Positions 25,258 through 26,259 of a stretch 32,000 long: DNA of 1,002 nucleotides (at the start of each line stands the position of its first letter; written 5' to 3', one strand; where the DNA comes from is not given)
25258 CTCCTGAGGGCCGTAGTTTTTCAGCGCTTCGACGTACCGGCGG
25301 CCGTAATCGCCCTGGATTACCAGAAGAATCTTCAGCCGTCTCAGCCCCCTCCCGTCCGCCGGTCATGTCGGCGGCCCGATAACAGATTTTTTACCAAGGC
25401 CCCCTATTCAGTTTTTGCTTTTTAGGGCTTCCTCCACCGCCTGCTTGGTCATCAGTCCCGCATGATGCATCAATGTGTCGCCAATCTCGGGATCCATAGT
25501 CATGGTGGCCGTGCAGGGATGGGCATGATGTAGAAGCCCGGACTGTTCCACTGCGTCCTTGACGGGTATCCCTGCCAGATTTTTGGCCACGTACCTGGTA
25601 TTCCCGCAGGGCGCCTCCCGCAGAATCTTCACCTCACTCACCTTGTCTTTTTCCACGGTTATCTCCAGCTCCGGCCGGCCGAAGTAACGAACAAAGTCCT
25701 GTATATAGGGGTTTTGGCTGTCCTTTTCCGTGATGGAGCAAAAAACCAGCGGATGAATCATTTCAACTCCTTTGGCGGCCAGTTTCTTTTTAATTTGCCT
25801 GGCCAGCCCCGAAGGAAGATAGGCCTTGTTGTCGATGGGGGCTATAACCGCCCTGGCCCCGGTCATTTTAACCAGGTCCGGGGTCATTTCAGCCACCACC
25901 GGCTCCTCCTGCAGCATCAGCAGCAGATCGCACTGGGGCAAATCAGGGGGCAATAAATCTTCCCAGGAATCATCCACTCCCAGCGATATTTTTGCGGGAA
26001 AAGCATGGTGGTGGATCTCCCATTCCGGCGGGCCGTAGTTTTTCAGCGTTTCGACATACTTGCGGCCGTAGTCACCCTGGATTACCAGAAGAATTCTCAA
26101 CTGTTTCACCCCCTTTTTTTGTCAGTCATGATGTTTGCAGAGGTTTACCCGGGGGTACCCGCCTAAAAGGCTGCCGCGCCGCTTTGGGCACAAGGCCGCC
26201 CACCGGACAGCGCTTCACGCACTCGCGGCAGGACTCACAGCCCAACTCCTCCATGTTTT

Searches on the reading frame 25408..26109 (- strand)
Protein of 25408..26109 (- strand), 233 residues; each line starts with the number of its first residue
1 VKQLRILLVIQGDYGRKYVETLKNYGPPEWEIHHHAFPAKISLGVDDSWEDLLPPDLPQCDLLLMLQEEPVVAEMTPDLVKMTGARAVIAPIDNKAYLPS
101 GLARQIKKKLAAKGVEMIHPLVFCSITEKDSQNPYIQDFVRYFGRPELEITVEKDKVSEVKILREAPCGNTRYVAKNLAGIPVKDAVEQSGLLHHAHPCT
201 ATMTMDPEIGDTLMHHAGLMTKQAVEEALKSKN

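Call 4: search_protein_families(library=pfam, proteins=[window:25408-26109:-])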
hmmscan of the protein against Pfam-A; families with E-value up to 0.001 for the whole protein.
window:25408-26109:- (233 aa): 1 family
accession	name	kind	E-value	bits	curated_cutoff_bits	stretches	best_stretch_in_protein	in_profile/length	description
PF02593.20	DUF166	-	3.1e-52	177.8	24.4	1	9-230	3-220/221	Domain of unknown function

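Call 7: search_protein_families(library=ncbifam, proteins=[window:25408-26109:-])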
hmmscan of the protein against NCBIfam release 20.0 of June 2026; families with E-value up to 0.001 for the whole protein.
window:25408-26109:- (233 aa): 1 family
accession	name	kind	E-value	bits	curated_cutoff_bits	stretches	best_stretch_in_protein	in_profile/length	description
NF041372.1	DUF166_seleno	equivalog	6.8e-20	71.7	200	1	5-230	2-203/203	DUF166 family (seleno)protein DfsP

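Call 49: search_solved_structures(query=window:25408-26109:-, max_evalue=1)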
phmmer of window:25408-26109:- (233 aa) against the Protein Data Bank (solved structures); distinct sequences matched with E-value up to 1: 3.
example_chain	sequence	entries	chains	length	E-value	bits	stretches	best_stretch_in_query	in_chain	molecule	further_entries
7cfu_F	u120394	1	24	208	0.24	14.5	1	14-139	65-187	DNA/pantothenate metabolism flavoprotein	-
7cik_A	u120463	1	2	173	0.25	14.4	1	83-116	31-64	Flagellar M-ring protein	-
4wj3_C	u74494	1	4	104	0.6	13.2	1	163-229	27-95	Glutamyl-tRNA(Gln) amidotransferase subunit C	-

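Call 50: find_homologous_proteins(query=window:25408-26109:-, max_evalue=0.00001)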
Query window:25408-26109:- (233 aa): 2374 proteins with E <= 0.00001 among 2710 candidates; the best 120 are listed.
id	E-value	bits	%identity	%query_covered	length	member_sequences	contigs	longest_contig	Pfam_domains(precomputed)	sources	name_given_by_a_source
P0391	1.6e-151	521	100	99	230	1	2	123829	PF02593.21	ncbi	-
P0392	1.2e-129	449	83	98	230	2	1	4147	PF02593.21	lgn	-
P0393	2.9e-120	418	76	99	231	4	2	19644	PF02593.21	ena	-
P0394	1.1e-118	413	76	98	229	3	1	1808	PF02593.21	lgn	-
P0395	2.7e-117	409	75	96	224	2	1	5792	PF02593.21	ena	-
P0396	7.0e-117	407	75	98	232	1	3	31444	PF02593.21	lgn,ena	-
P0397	1.6e-116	406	75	99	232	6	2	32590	PF02593.21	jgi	-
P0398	1.8e-116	406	74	98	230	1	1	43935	PF02593.21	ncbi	ncbi:MAG: DUF166 family protein [Bacillota bacterium]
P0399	4.5e-115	401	75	96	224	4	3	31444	PF02593.21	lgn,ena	-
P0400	1.3e-106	374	70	97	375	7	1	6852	PF02593.21,PF01257.26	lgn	-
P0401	2.6e-106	373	70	97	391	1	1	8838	PF02593.21,PF01257.26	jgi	jgi:NADH-quinone oxidoreductase subunit E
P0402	4.7e-106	372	70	97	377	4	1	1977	PF02593.21,PF01257.26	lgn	-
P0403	7.1e-104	365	86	81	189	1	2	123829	PF02593.21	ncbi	-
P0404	5.6e-96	339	66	97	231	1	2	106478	PF02593.21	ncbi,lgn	-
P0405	1.0e-94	335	64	97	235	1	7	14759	PF02593.21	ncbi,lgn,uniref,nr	ncbi:MAG: hypothetical protein DDT40_00183 [candidate division WS2 bacterium]|uniref:Thymidylate syn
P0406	4.0e-94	333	64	97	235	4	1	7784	PF02593.21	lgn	-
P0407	9.5e-93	328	62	98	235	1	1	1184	PF02593.21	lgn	-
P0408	1.1e-90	322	63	97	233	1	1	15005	PF02593.21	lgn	-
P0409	5.4e-90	319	61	98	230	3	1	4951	PF02593.21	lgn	-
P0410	1.9e-89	318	60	98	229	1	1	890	PF02593.21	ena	-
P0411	4.4e-89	316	60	98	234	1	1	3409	PF02593.21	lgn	-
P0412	8.8e-88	312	59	97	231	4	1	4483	PF02593.21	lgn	-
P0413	3.1e-87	310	59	98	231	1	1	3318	PF02593.21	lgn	-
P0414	1.9e-86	308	58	99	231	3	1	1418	PF02593.21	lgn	-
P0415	3.5e-86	307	58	99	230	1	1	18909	PF02593.21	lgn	-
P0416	1.8e-85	305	58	98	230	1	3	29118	PF02593.21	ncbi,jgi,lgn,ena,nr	ncbi:MAG: hypothetical protein KG012_09840 [Deltaproteobacteria bacterium]|jgi:hypothetical protein|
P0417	2.0e-85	304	58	97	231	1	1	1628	PF02593.21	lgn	-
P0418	2.2e-85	304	60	98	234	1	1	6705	PF02593.21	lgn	-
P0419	2.9e-85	304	58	98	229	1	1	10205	PF02593.21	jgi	jgi:hypothetical protein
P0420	3.6e-85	304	58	99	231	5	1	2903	PF02593.21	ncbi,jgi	-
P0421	4.4e-85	303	57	99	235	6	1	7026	PF02593.21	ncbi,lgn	-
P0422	8.0e-85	302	57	99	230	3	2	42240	PF02593.21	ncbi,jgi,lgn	jgi:hypothetical protein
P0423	8.6e-85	302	58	98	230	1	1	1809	PF02593.21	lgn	-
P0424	2.0e-84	301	58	98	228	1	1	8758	PF02593.21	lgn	-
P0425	2.1e-84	301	57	98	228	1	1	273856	PF02593.21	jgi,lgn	jgi:hypothetical protein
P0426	2.4e-84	301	57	98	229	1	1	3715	PF02593.21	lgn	-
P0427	2.9e-84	301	58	98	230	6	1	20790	PF02593.21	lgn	-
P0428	3.0e-84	301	59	96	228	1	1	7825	PF02593.21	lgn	-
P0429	5.4e-84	300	57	98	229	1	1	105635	PF02593.21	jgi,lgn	jgi:hypothetical protein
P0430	6.8e-84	299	54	98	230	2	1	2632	PF02593.21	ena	-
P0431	1.1e-83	299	57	99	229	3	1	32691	PF02593.21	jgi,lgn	jgi:hypothetical protein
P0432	2.1e-83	298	56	98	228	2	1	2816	PF02593.21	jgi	-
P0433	2.2e-83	298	55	98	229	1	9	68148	PF02593.21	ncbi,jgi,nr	ncbi:MAG: hypothetical protein FJ110_06195 [Deltaproteobacteria bacterium]|nr:hypothetical protein [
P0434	4.3e-83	297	58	97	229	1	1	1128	PF02593.21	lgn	-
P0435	4.7e-83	297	59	97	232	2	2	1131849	PF02593.21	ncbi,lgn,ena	-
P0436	1.0e-82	295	55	98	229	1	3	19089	PF02593.21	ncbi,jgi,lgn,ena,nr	ncbi:MAG: hypothetical protein FJ115_17420 [Deltaproteobacteria bacterium]|nr:hypothetical protein [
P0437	1.1e-82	295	56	97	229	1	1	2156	PF02593.21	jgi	jgi:hypothetical protein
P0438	1.3e-82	295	55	98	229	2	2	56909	PF02593.21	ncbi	-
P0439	1.3e-82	295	57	99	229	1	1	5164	PF02593.21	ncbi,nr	ncbi:MAG: DUF166 family protein [Thermodesulfobacteriota bacterium]|nr:DUF166 family protein [Thermo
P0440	1.4e-82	295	57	98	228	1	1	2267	PF02593.21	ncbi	-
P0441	1.4e-82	295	53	98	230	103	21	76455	PF02593.21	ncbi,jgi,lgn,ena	jgi:thymidylate synthase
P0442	1.6e-82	295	57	98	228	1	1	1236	PF02593.21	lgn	-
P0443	2.9e-82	294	55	98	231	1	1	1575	PF02593.21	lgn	-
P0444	3.6e-82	294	55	98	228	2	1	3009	PF02593.21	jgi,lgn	jgi:hypothetical protein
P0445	6.1e-82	293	56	98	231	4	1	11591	PF02593.21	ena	-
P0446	6.1e-82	293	56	98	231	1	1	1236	PF02593.21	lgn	-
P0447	7.3e-82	293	56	99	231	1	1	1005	PF02593.21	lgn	-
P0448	7.9e-82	293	56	97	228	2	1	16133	PF02593.21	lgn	-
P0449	8.1e-82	293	57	97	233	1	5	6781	PF02593.21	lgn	-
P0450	8.6e-82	292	57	97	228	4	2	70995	PF02593.21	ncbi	-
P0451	9.1e-82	292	55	98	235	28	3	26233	PF02593.21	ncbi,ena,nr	ncbi:MAG: hypothetical protein ISS54_04310 [Dehalococcoidia bacterium]|nr:hypothetical protein [Deha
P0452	1.0e-81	292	55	98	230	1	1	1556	PF02593.21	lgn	-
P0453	1.2e-81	292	55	97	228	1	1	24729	PF02593.21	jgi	-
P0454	2.5e-81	291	55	98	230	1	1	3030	PF02593.21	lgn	-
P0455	3.8e-81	290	55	99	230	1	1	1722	PF02593.21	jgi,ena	-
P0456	3.9e-81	290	57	98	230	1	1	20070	PF02593.21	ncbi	-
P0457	3.9e-81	290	55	98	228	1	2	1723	PF02593.21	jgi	-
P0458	4.8e-81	290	54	98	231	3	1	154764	PF02593.21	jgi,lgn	jgi:hypothetical protein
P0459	5.7e-81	290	56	98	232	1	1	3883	PF02593.21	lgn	-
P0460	6.3e-81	290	55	97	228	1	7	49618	PF02593.21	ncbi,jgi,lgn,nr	ncbi:MAG: thymidylate synthase [Deltaproteobacteria bacterium]|nr:thymidylate synthase [Deltaproteob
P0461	6.9e-81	289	57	99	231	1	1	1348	PF02593.21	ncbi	-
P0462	1.0e-80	289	56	98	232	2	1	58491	PF02593.21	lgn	-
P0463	1.2e-80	289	55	98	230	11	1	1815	PF02593.21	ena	-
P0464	2.0e-80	288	55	98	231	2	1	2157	PF02593.21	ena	-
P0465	3.5e-80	287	57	99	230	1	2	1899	PF02593.21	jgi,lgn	-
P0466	4.8e-80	287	55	98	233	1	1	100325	PF02593.21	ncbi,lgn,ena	-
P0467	5.0e-80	287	53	98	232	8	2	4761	PF02593.21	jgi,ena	-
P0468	5.2e-80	287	56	97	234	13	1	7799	PF02593.21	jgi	-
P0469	5.5e-80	287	54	99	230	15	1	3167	PF02593.21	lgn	-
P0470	5.6e-80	287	54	98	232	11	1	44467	PF02593.21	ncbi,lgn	-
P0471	1.2e-79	285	54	97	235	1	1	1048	PF02593.21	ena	-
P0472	1.2e-79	285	54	98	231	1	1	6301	PF02593.21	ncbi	-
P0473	2.0e-79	285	52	98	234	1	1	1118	PF02593.21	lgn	-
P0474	2.4e-79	284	54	97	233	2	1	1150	PF02593.21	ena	-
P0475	2.5e-79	284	53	98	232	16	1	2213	PF02593.21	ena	-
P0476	4.2e-79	284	53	98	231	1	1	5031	PF02593.21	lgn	-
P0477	4.2e-79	284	55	98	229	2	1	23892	PF02593.21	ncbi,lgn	-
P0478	4.9e-79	283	54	97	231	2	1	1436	PF02593.21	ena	-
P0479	5.1e-79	283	52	98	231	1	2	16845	PF02593.21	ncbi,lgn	-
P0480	6.0e-79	283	53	97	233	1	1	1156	PF02593.21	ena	-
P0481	6.7e-79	283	55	97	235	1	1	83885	PF02593.21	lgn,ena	-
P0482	7.0e-79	283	53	99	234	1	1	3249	PF02593.21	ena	-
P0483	7.6e-79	283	54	97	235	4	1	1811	PF02593.21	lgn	-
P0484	1.0e-78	282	54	98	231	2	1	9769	PF02593.21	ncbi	-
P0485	1.3e-78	282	53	98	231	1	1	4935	PF02593.21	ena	-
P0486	1.4e-78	282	56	97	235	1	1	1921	PF02593.21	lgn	-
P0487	1.6e-78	282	51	98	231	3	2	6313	PF02593.21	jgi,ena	-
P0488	2.0e-78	281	55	98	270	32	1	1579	PF02593.21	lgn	-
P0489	2.2e-78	281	55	97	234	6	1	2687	PF02593.21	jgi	jgi:hypothetical protein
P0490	2.8e-78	281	53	98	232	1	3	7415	PF02593.21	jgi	jgi:hypothetical protein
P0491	3.6e-78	281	54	99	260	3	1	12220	PF02593.21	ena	-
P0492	4.0e-78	280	52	98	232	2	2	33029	PF02593.21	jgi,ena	-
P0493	4.9e-78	280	53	98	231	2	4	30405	PF02593.21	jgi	jgi:hypothetical protein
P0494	5.1e-78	280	53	97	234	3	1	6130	PF02593.21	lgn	-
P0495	6.0e-78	280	55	98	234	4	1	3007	PF02593.21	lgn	-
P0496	7.9e-78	280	54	97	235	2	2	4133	PF02593.21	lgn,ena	-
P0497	9.0e-78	279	53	98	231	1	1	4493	PF02593.21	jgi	jgi:hypothetical protein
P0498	9.1e-78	279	54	98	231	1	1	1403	PF02593.21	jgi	jgi:hypothetical protein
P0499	1.3e-77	279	54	98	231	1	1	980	PF02593.21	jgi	jgi:hypothetical protein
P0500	1.5e-77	279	53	98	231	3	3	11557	PF02593.21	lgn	-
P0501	2.4e-77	278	51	97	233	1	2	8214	PF02593.21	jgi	jgi:thymidylate synthase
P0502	2.6e-77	278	52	98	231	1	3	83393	PF02593.21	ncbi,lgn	-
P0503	2.6e-77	278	54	97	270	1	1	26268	PF02593.21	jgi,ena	-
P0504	3.5e-77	277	54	97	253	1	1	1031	PF02593.21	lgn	-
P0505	4.0e-77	277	53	97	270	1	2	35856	PF02593.21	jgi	jgi:hypothetical protein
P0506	4.3e-77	277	53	98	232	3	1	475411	PF02593.21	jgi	jgi:hypothetical protein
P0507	7.5e-77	276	52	97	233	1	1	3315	PF02593.21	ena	-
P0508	9.4e-77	276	53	98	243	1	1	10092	PF02593.21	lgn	-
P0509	1.3e-76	275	52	97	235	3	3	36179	PF02593.21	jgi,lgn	-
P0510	1.4e-76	275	52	97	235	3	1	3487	PF02593.21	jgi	-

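Call 51: find_encoding_contigs(protein=P0404, flank=10000, max_places=1)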
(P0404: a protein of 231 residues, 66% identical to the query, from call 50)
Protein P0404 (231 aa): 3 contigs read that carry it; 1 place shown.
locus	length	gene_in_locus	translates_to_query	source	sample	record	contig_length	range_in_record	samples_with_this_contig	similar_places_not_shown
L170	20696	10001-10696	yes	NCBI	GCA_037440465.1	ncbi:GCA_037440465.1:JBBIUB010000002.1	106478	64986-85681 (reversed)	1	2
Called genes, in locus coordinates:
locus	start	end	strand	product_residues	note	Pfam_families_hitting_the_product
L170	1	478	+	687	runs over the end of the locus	PF00912:Transgly, PF00905:Transpeptidase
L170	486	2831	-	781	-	PF00488:MutS_V, PF20297:MSSS, PF01713:Smr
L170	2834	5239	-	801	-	PF01588:tRNA_bind, PF03483:B3_4, PF03484:B5, PF17759:tRNA_synthFbeta, PF03147:FDX-ACB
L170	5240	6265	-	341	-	PF02912:Phe_tRNA-synt_N, PF01409:tRNA-synt_2d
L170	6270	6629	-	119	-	PF00453:Ribosomal_L20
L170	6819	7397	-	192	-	PF05198:IF3_N, PF00707:IF3_C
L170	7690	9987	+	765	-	PF03063:Prismane, PF13534:Fer4_17 (faint), PF13484:Fer4_16 (faint), PF03063:Prismane, PF12838:Fer4_7, PF13237:Fer4_10 (weak), PF13183:Fer4_8 (weak), PF13187:Fer4_9, +1 more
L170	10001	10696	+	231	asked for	PF02593:DUF166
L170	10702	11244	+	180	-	PF02552:CO_dh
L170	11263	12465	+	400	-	PF03598:CdhC, PF19436:ACS_CODH_B_C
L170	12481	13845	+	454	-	PF04060:FeS, PF03599:CdhD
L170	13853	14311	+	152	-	PF01257:2Fe-2S_thioredx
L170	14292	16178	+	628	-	PF01512:Complex1_51K, PF10531:SLBB, PF22461:SLBB_2 (weak), PF10589:NADH_4Fe-4S, PF13237:Fer4_10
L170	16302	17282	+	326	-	PF03990:DUF348 (weak), PF07501:G5, PF06725:3D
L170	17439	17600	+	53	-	PF01165:Ribosomal_S21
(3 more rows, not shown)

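Call 52: find_encoding_contigs(protein=P0405, flank=10000, max_places=2)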
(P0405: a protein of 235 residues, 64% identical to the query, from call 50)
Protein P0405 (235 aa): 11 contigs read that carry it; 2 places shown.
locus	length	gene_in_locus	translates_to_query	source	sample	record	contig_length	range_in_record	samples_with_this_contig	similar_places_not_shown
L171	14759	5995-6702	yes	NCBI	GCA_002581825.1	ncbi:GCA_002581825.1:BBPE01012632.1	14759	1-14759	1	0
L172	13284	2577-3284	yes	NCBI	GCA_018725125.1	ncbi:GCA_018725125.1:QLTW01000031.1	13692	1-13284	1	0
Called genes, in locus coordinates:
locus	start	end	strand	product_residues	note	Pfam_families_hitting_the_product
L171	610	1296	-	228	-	PF00106:adh_short, PF08659:KR, PF13561:adh_short_C2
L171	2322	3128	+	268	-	-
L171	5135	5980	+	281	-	PF03063:Prismane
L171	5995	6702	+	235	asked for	PF02593:DUF166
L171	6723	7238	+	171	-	PF02552:CO_dh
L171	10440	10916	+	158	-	PF01257:2Fe-2S_thioredx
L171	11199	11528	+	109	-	-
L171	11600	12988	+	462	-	PF01512:Complex1_51K, PF10531:SLBB (weak), PF22461:SLBB_2 (weak), PF10589:NADH_4Fe-4S, PF12838:Fer4_7 (weak), PF13187:Fer4_9 (weak), PF13237:Fer4_10, PF14697:Fer4_21 (weak), +3 more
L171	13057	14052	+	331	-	PF03990:DUF348 (weak), PF07501:G5, PF06725:3D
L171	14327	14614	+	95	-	PF28011:GrdX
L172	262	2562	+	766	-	PF03063:Prismane, PF13183:Fer4_8 (faint), PF13484:Fer4_16 (faint), PF13746:Fer4_18 (faint), PF13187:Fer4_9, PF13237:Fer4_10 (faint), PF12838:Fer4_7 (weak)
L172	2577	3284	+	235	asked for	PF02593:DUF166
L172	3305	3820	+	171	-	PF02552:CO_dh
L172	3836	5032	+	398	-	PF03598:CdhC, PF19436:ACS_CODH_B_C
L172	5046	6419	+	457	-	PF04060:FeS, PF03599:CdhD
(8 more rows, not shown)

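Call 54: find_encoding_contigs(protein=P0435, flank=10000, max_places=1)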
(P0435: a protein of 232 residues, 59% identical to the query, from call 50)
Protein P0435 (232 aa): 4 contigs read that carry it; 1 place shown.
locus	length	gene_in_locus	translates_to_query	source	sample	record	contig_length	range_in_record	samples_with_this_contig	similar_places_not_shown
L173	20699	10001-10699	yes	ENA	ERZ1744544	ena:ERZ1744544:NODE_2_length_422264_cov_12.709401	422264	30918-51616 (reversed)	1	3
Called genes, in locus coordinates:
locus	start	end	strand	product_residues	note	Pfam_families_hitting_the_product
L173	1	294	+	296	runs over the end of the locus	PF01058:Oxidored_q6, PF14720:NiFe_hyd_SSU_C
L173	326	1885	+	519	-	PF27537:HoxH (weak), PF00374:NiFeSe_Hases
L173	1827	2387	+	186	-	PF01750:HycI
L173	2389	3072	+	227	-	PF12225:DUF5981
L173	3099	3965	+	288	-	PF02219:MTHFR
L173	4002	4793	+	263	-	PF10370:Rv2993c-like_N, PF01557:FAA_hydrolase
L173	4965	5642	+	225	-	PF00072:Response_reg, PF00196:GerE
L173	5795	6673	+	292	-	PF03599:CdhD, PF00809:Pterin_bind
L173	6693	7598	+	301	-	PF03599:CdhD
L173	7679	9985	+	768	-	PF03063:Prismane, PF13187:Fer4_9 (weak), PF13237:Fer4_10 (weak), PF00037:Fer4 (weak)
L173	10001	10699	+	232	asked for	PF02593:DUF166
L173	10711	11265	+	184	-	PF02552:CO_dh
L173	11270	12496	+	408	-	PF03598:CdhC, PF19436:ACS_CODH_B_C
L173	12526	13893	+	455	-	PF04060:FeS, PF03599:CdhD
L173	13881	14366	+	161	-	PF01257:2Fe-2S_thioredx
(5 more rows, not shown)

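Call 55: find_encoding_contigs(protein=P0451, flank=10000, max_places=1)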
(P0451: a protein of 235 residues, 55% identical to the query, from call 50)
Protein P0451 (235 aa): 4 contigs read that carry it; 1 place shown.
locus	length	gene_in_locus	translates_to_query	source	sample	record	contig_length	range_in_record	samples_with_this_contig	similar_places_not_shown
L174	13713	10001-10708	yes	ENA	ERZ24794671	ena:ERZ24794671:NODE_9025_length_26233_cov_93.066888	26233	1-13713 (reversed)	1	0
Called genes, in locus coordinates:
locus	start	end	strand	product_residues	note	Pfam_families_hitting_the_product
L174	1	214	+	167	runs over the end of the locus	PF02915:Rubrerythrin, PF21349:RUBY_RBDX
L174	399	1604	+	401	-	PF04282:DUF438, PF01814:Hemerythrin, PF13596:PAS_10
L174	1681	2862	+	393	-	PF00266:Aminotran_5, PF01212:Beta_elim_lyase (faint)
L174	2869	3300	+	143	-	PF01592:NifU_N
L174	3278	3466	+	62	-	-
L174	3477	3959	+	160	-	PF02635:DsrE (faint), PF13686:DrsE_2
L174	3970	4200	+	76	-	PF01206:TusA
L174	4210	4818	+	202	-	PF21349:RUBY_RBDX, PF23458:DUF7130 (faint), PF02915:Rubrerythrin, PF21349:RUBY_RBDX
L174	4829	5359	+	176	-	PF02915:Rubrerythrin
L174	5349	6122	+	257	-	PF00005:ABC_tran, PF13304:AAA_21 (faint)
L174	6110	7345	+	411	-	PF01458:SUFBD_core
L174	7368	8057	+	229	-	PF01613:Flavin_Reduct, PF00301:Rubredoxin, PF21349:RUBY_RBDX (faint)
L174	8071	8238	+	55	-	-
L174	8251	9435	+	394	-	PF00753:Lactamase_B, PF19583:ODP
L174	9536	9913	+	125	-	PF06397:Desulfoferrod_N, PF01880:Desulfoferrodox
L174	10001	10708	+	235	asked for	PF02593:DUF166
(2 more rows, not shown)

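Call 56: find_encoding_contigs(protein=P0433, flank=10000, max_places=1)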
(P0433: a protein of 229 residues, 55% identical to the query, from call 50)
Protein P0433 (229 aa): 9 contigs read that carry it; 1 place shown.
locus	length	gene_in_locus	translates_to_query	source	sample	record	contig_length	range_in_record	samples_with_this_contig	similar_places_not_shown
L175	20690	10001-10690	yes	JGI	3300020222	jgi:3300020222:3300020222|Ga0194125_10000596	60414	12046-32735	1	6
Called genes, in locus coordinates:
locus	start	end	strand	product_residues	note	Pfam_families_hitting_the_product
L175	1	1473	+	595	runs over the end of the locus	PF01268:FTHFS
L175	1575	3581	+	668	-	PF00111:Fer2, PF17650:RACo_linker, PF17651:Raco_middle, PF14574:RACo_C_ter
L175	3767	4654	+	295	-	PF00763:THF_DHG_CYH, PF02882:THF_DHG_CYH_C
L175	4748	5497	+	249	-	PF00142:Fer4_NifH (faint), PF01656:CbiA, PF02374:ArsA_ATPase (weak), PF13614:AAA_31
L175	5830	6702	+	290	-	PF03599:CdhD (weak), PF00809:Pterin_bind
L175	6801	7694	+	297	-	PF03599:CdhD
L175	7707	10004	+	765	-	PF03063:Prismane, PF13534:Fer4_17 (faint), PF03063:Prismane, PF14697:Fer4_21 (faint), PF13484:Fer4_16 (faint), PF13187:Fer4_9 (weak), PF12838:Fer4_7 (weak), PF13183:Fer4_8 (weak)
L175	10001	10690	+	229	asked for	PF02593:DUF166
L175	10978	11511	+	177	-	PF02552:CO_dh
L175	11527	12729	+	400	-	PF03598:CdhC, PF19436:ACS_CODH_B_C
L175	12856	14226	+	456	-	PF04060:FeS, PF03599:CdhD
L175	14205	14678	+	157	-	PF01257:2Fe-2S_thioredx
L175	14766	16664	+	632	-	PF01512:Complex1_51K, PF10531:SLBB (faint), PF10589:NADH_4Fe-4S, PF13187:Fer4_9 (weak)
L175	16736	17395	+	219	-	PF00111:Fer2, PF13510:Fer2_4, PF00037:Fer4 (faint), PF13237:Fer4_10 (faint), PF10588:NADH-G_4Fe-4S_3, PF22117:Fer4_Nqo3 (weak), PF12838:Fer4_7 (weak), PF14697:Fer4_21 (weak)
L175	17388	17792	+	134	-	PF12654:DUF3786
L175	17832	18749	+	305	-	PF02219:MTHFR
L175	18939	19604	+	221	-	-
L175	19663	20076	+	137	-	PF13183:Fer4_8 (weak), PF13534:Fer4_17 (weak)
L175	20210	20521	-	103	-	-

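Call 74: find_encoding_contigs(protein=P0441, flank=10000, max_places=2)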
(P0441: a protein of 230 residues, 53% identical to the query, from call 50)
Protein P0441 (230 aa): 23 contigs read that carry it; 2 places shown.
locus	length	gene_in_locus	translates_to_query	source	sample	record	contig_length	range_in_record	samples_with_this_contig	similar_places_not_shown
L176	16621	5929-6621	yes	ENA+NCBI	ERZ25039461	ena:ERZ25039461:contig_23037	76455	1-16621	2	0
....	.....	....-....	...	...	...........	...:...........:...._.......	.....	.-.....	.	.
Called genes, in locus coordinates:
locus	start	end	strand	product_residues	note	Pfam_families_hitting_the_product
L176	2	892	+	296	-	?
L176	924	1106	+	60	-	PF01656:CbiA, PF02374:ArsA_ATPase, PF13614:AAA_31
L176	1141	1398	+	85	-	-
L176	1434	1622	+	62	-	PF01656:CbiA (weak)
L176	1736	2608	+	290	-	PF03599:CdhD (weak), PF00809:Pterin_bind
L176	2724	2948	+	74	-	-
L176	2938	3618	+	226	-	PF03599:CdhD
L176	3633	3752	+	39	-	-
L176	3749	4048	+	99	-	PF03063:Prismane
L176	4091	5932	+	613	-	PF03063:Prismane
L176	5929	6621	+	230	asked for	PF02593:DUF166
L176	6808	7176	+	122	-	PF02552:CO_dh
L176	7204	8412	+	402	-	PF03598:CdhC, PF19436:ACS_CODH_B_C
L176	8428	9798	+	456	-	PF04060:FeS, PF03599:CdhD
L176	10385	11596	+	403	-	PF01512:Complex1_51K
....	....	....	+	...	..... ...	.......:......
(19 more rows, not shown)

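Call 75: find_encoding_contigs(protein=P0506, flank=10000, max_places=1)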
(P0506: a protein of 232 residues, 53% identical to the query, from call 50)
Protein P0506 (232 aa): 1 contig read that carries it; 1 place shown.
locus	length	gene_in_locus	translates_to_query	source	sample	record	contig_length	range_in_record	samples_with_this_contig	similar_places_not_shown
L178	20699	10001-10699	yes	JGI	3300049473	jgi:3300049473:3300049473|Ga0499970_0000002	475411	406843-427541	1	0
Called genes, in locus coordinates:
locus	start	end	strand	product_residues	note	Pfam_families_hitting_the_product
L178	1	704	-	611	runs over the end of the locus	PF19864:Radical_SAM_N2, PF04055:Radical_SAM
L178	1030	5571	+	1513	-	PF06739:SBBP (faint), PF02412:TSP_3 (weak), PF25021:TEN_NHL (faint), PF01436:NHL, PF08450:SGL (weak), PF13449:Phytase-like (faint), PF24684:Vgb_lyase (weak), PF01436:NHL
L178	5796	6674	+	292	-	PF03599:CdhD, PF00809:Pterin_bind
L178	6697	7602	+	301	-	PF03599:CdhD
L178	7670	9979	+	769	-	PF03063:Prismane, PF13187:Fer4_9 (weak)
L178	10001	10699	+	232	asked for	PF02593:DUF166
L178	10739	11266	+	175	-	PF02552:CO_dh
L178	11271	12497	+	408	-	PF03598:CdhC, PF19436:ACS_CODH_B_C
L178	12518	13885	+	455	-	PF04060:FeS, PF03599:CdhD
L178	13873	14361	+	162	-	PF01257:2Fe-2S_thioredx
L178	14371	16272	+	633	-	PF01512:Complex1_51K, PF12797:Fer4_2 (faint), PF12837:Fer4_6 (faint), PF10589:NADH_4Fe-4S, PF12838:Fer4_7 (weak), PF13237:Fer4_10 (weak)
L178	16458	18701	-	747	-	-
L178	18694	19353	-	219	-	-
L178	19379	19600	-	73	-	-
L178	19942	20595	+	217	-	PF00596:Aldolase_II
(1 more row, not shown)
